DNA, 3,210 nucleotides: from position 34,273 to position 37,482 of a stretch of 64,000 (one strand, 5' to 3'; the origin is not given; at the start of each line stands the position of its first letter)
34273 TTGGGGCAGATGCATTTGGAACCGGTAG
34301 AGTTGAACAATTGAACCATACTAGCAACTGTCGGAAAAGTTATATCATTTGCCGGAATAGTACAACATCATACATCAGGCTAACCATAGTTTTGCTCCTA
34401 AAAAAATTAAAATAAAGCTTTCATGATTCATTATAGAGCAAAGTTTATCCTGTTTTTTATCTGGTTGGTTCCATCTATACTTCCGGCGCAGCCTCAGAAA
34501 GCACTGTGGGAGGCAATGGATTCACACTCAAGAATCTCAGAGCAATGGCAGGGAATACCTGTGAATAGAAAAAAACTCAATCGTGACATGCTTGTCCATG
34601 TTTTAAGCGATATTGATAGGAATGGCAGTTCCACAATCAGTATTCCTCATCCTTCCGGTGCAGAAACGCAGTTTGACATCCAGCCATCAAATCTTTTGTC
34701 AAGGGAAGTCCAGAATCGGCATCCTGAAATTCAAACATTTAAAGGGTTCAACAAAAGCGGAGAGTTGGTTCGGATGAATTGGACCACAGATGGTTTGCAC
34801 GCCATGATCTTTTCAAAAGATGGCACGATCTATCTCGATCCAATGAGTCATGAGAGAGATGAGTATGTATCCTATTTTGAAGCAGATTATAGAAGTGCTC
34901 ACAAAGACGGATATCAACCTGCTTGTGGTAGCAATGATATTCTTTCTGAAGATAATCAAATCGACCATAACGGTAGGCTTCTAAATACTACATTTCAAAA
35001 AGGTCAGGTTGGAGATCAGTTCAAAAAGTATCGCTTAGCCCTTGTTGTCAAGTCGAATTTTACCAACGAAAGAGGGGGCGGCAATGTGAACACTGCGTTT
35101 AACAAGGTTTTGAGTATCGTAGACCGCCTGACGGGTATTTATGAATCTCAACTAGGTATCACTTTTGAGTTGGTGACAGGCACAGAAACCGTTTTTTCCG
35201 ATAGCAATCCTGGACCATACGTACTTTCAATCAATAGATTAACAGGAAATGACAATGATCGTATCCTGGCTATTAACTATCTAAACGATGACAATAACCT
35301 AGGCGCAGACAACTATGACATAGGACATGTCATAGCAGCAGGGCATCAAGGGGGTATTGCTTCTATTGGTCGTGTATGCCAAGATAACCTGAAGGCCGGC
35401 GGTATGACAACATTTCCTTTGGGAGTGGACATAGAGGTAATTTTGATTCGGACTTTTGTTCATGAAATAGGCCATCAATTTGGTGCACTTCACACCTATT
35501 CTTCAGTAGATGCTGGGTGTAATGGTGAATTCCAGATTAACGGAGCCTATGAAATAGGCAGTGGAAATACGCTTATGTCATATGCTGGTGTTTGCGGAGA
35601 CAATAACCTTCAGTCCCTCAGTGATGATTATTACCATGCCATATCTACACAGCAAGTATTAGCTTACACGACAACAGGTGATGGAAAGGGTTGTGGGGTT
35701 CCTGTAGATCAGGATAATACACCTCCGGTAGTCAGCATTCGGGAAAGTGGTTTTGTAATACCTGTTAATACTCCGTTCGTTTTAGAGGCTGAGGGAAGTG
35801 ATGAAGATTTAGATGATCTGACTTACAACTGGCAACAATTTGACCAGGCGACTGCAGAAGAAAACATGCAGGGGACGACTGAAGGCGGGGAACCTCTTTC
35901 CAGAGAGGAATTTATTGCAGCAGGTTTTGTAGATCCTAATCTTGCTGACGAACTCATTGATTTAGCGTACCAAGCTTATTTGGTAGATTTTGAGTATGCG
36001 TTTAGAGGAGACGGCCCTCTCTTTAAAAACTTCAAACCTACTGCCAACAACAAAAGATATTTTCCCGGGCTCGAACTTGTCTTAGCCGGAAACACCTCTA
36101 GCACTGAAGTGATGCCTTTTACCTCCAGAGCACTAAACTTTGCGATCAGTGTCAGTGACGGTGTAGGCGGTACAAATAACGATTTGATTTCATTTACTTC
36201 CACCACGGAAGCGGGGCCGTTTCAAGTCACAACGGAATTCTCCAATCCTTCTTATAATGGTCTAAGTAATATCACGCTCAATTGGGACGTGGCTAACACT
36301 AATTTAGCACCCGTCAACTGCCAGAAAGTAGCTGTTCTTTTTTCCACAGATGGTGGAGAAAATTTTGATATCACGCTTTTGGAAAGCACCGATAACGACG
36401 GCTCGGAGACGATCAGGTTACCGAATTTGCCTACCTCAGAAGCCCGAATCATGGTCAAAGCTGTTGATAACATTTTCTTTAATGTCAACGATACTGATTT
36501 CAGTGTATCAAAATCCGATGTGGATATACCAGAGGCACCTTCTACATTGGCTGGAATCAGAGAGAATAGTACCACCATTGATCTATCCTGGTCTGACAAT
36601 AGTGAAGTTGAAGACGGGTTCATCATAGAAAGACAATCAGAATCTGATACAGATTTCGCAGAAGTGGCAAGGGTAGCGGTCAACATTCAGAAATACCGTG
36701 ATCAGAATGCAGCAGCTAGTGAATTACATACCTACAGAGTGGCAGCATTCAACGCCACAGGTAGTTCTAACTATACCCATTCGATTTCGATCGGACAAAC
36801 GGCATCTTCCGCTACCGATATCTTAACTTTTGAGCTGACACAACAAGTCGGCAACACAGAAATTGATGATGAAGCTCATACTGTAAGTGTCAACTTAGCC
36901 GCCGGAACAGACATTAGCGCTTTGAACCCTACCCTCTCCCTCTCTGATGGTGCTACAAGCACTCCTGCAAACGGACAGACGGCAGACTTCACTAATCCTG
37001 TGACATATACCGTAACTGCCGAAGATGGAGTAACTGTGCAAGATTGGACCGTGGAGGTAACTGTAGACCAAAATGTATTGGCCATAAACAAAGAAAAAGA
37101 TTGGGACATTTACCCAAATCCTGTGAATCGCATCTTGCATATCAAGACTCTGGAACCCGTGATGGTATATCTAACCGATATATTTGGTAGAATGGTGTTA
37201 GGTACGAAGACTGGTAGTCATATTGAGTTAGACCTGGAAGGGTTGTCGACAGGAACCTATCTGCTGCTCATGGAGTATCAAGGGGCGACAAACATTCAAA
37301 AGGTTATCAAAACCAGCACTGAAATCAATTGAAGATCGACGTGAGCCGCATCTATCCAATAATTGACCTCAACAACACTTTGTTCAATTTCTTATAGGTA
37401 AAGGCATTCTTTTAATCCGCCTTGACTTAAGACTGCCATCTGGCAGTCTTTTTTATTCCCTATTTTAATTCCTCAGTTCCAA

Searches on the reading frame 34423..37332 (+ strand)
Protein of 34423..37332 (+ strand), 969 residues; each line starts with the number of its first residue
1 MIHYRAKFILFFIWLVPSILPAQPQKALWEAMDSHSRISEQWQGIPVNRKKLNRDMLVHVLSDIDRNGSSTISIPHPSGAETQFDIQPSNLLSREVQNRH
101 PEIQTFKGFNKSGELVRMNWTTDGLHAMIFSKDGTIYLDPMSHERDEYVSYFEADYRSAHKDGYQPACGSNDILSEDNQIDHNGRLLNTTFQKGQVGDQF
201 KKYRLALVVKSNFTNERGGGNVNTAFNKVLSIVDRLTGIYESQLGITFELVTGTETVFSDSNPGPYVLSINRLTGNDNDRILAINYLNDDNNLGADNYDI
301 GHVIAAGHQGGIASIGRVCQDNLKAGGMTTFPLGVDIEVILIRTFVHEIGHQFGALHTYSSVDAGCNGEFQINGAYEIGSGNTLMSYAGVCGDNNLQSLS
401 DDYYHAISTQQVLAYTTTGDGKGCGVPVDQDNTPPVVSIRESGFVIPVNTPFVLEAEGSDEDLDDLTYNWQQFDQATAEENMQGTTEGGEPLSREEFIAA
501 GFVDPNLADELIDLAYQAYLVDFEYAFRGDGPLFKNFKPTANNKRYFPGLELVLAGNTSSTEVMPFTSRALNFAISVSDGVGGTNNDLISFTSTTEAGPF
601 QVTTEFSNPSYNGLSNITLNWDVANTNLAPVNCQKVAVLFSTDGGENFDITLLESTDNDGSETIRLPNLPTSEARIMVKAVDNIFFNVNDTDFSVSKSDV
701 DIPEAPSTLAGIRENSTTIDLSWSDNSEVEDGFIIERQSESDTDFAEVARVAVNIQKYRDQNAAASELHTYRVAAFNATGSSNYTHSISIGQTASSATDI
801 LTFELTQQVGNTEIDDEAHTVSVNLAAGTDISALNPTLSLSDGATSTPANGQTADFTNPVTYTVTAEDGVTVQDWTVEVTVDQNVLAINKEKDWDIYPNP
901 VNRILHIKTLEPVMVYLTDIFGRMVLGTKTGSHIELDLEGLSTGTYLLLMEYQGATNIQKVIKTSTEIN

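Call 13: search_protein_families(library=pfam, proteins=[window:34423-37332:+], max_evalue=0.00001)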
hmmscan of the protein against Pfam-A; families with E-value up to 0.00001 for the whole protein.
window:34423-37332:+ (969 aa): 6 families
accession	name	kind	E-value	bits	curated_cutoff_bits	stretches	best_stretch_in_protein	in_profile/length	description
PF13583.11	Reprolysin_4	-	6.9e-24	85.1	22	1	201-415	3-202/203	Metallo-peptidase family M12B Reprolysin-like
PF13688.12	Reprolysin_5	-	9.2e-18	65.6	27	1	201-391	3-190/196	Metallo-peptidase family M12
PF13582.12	Reprolysin_3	-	2e-17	64.3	22.4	1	228-358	3-123/123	Metallo-peptidase family M12B Reprolysin-like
PF16410.10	DUF5018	-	2.4e-13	50.2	38.2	1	789-885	125-219/352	Domain of unknown function (DUF5018)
PF13574.12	Reprolysin_2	-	1.2e-12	48.6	27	1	224-394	3-179/195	Metallo-peptidase family M12B Reprolysin-like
PF18962.6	Por_Secre_tail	-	3.4e-09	37.3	27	1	896-962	1-74/75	Secretion system C-terminal sorting domain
